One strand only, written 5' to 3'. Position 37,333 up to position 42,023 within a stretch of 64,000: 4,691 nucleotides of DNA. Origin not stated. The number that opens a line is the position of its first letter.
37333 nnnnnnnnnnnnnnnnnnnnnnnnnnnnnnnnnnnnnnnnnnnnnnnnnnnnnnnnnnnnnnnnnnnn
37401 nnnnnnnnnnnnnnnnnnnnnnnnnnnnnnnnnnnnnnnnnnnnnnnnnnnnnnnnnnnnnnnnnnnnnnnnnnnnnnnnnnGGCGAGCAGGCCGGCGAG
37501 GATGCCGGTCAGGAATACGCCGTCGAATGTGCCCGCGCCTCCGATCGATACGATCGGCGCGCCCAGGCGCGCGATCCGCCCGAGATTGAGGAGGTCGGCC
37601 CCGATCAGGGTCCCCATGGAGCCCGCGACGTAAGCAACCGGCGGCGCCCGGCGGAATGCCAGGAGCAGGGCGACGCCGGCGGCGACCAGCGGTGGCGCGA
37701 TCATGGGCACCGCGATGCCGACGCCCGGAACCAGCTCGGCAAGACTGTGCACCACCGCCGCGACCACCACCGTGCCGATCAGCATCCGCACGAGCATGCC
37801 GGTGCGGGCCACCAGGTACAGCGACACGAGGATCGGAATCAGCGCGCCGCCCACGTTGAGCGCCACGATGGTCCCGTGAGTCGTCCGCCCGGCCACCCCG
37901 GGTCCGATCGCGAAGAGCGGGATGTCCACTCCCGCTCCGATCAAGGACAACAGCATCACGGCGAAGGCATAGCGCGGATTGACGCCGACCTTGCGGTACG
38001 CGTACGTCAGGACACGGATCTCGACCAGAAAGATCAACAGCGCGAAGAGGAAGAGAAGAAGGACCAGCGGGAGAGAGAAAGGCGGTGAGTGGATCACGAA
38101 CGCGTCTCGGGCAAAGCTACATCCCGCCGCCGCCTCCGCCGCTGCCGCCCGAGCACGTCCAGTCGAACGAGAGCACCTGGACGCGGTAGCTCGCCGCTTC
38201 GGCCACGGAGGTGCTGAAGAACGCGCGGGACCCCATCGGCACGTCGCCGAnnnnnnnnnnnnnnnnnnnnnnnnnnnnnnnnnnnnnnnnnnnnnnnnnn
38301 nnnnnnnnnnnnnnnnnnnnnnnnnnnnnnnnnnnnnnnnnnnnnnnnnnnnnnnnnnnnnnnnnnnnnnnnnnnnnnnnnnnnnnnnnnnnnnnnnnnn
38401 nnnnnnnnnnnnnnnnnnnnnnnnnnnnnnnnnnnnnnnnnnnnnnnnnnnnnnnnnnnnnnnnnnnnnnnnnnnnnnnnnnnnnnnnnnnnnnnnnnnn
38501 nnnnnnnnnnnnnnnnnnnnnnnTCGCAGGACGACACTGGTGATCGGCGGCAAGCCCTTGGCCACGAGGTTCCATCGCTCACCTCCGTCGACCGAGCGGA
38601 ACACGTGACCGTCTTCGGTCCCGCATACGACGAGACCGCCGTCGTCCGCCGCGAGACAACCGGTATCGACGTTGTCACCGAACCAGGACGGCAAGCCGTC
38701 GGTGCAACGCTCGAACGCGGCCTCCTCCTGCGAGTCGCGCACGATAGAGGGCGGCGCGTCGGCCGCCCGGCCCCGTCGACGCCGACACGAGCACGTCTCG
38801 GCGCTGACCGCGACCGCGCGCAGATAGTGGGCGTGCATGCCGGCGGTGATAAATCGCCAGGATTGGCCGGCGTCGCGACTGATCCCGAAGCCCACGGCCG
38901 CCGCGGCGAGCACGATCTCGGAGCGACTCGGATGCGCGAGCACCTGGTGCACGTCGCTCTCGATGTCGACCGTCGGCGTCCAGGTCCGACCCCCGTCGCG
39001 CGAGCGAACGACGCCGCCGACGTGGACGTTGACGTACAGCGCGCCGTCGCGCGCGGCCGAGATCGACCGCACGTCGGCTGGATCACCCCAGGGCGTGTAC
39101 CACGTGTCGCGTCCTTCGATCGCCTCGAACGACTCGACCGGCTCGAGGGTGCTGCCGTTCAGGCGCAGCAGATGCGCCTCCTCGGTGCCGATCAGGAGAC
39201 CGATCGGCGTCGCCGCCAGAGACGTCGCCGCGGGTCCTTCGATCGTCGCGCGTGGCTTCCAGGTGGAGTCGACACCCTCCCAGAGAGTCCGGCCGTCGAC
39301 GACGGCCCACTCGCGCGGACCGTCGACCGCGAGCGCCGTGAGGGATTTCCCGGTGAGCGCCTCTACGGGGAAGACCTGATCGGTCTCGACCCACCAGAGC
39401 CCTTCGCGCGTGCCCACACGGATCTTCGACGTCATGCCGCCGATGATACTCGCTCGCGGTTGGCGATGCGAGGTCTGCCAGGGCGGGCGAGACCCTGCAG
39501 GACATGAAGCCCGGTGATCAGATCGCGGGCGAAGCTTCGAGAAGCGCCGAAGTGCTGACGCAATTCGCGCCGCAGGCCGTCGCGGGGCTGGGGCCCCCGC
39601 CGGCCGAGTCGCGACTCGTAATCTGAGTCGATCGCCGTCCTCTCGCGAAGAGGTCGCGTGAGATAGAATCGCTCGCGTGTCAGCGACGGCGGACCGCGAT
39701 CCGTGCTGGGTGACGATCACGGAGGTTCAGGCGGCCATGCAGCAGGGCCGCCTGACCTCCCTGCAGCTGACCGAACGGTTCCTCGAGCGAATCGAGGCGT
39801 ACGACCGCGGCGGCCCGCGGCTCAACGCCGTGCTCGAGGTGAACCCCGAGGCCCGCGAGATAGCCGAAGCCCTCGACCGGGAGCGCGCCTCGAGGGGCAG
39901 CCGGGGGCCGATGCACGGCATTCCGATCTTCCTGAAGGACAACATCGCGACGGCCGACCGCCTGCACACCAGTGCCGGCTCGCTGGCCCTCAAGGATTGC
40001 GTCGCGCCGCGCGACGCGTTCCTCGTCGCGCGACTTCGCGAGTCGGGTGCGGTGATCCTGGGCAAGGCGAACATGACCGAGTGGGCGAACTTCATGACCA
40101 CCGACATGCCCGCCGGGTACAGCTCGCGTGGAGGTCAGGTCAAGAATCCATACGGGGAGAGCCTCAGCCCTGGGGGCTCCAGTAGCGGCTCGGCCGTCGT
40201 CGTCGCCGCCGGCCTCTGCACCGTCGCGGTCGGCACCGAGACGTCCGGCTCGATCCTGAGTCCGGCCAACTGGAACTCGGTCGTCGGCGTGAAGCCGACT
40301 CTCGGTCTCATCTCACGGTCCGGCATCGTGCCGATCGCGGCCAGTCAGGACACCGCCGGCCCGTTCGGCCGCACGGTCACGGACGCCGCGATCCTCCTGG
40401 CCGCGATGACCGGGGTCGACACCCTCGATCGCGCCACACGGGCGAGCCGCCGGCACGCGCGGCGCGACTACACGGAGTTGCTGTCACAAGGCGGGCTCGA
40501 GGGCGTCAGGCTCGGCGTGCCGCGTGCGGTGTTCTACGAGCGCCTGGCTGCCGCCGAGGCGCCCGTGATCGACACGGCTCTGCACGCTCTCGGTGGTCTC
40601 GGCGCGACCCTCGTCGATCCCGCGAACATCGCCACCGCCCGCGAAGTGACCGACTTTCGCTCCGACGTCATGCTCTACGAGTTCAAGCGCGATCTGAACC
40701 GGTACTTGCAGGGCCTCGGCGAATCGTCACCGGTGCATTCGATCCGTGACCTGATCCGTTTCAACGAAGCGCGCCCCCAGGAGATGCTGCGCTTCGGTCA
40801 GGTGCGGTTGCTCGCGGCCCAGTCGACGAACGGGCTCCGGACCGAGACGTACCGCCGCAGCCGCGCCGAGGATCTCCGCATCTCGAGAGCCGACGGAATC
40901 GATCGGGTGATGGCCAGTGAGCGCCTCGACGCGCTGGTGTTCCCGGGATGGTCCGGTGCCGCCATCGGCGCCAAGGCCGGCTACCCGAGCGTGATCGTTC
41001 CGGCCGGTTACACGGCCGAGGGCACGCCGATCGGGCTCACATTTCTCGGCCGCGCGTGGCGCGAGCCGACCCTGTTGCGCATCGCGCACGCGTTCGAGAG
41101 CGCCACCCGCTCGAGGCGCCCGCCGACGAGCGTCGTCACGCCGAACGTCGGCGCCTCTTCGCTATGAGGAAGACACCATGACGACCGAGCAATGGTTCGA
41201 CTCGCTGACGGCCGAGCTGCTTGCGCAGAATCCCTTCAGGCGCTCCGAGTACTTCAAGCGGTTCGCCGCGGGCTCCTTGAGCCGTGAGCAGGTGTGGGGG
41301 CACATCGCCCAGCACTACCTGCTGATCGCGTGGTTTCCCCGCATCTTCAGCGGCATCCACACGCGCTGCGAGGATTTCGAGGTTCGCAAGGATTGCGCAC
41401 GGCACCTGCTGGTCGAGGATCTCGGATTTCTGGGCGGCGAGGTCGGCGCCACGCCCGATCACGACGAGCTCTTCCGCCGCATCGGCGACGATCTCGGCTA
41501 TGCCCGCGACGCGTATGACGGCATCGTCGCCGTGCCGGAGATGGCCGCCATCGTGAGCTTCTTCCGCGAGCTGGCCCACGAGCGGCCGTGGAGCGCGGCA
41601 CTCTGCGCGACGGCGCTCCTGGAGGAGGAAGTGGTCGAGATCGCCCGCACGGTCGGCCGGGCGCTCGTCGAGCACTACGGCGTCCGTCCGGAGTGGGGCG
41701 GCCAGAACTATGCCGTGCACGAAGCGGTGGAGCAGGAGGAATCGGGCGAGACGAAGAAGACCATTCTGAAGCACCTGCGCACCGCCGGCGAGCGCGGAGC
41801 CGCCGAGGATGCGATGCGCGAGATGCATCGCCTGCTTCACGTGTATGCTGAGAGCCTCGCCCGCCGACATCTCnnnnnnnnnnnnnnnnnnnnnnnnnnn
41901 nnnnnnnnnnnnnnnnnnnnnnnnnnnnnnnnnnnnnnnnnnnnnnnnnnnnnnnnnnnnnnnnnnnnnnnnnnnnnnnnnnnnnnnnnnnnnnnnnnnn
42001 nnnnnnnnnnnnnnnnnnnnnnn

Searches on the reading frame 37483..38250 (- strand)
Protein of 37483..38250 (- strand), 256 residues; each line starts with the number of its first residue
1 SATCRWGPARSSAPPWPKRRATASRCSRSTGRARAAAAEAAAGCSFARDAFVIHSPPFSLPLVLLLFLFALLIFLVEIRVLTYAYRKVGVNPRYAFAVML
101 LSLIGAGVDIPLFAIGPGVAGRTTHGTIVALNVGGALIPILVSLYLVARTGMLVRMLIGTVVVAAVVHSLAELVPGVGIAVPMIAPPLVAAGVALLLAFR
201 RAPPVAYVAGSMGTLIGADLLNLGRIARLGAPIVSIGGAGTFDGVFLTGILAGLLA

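Call 69: search_protein_families(library=pfam, proteins=[window:37483-38250:-], max_evalue=0.0001)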
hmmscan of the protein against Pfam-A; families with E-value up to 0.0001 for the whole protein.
window:37483-38250:- (256 aa): 1 family
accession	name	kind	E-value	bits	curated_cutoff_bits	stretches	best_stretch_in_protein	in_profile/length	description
PF07758.16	DUF1614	-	1.8e-46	158.6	23.9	1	121-255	36-171/171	Protein of unknown function (DUF1614)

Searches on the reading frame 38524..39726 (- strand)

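Call 69: search_protein_families(library=pfam, proteins=[window:38524-39726:-], max_evalue=0.0001)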
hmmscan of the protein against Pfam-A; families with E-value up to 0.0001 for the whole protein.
window:38524-39726:- (401 aa): 1 family
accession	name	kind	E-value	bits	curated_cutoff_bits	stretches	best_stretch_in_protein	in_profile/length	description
PF02012.26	BNR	-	1.7e-05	24.5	27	0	241-250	2-11/12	BNR/Asp-box repeat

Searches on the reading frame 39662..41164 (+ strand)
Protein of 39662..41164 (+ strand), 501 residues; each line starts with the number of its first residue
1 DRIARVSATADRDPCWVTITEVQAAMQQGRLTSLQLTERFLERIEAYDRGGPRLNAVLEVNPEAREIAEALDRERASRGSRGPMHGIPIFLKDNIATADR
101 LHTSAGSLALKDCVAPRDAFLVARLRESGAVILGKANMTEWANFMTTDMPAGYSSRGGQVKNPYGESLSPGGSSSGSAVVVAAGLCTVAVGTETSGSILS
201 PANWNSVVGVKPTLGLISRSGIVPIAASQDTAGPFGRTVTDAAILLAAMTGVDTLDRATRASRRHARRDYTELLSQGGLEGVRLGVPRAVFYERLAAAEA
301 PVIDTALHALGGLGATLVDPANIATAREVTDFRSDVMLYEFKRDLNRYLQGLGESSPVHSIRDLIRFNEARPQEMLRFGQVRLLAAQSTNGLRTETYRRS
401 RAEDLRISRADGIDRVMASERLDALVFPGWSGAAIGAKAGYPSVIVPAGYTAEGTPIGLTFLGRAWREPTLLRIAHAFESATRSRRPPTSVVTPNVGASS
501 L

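Call 69: search_protein_families(library=pfam, proteins=[window:39662-41164:+], max_evalue=0.0001)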
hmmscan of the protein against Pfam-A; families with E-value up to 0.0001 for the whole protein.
window:39662-41164:+ (501 aa): 1 family
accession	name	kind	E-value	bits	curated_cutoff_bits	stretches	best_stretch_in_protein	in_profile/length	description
PF01425.27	Amidase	-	4.8e-91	306.5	27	1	36-431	2-378/445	Amidase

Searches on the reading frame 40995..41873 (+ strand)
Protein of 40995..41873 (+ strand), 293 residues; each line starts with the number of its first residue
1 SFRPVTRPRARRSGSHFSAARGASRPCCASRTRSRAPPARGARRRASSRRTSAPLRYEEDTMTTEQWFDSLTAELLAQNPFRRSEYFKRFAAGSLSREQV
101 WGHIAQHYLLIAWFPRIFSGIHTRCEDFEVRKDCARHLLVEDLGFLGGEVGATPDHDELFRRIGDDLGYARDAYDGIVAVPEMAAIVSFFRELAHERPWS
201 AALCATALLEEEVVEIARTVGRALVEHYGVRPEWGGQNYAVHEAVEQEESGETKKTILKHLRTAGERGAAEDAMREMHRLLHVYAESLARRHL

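Call 69: search_protein_families(library=pfam, proteins=[window:40995-41873:+], max_evalue=0.0001)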
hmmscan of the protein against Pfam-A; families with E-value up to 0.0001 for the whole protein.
window:40995-41873:+ (293 aa): 2 families
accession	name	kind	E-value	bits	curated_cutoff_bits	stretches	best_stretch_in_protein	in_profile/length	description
PF03070.21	TENA_THI-4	-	1.2e-10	42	22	1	88-235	18-145/210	TENA/THI-4/PQQC family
PF14518.11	Haem_oxygenas_2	-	1.3e-08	35.3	28.9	1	105-280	5-172/177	Iron-containing redox enzyme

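Call 71: search_protein_families(library=pfam, proteins=[window:40995-41873:+], max_evalue=0.01)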
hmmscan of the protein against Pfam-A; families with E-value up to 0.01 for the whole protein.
window:40995-41873:+ (293 aa): 2 families
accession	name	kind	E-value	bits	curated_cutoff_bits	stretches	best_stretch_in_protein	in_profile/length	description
PF03070.21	TENA_THI-4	-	1.2e-10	42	22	1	88-235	18-145/210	TENA/THI-4/PQQC family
PF14518.11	Haem_oxygenas_2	-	1.3e-08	35.3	28.9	1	105-280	5-172/177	Iron-containing redox enzyme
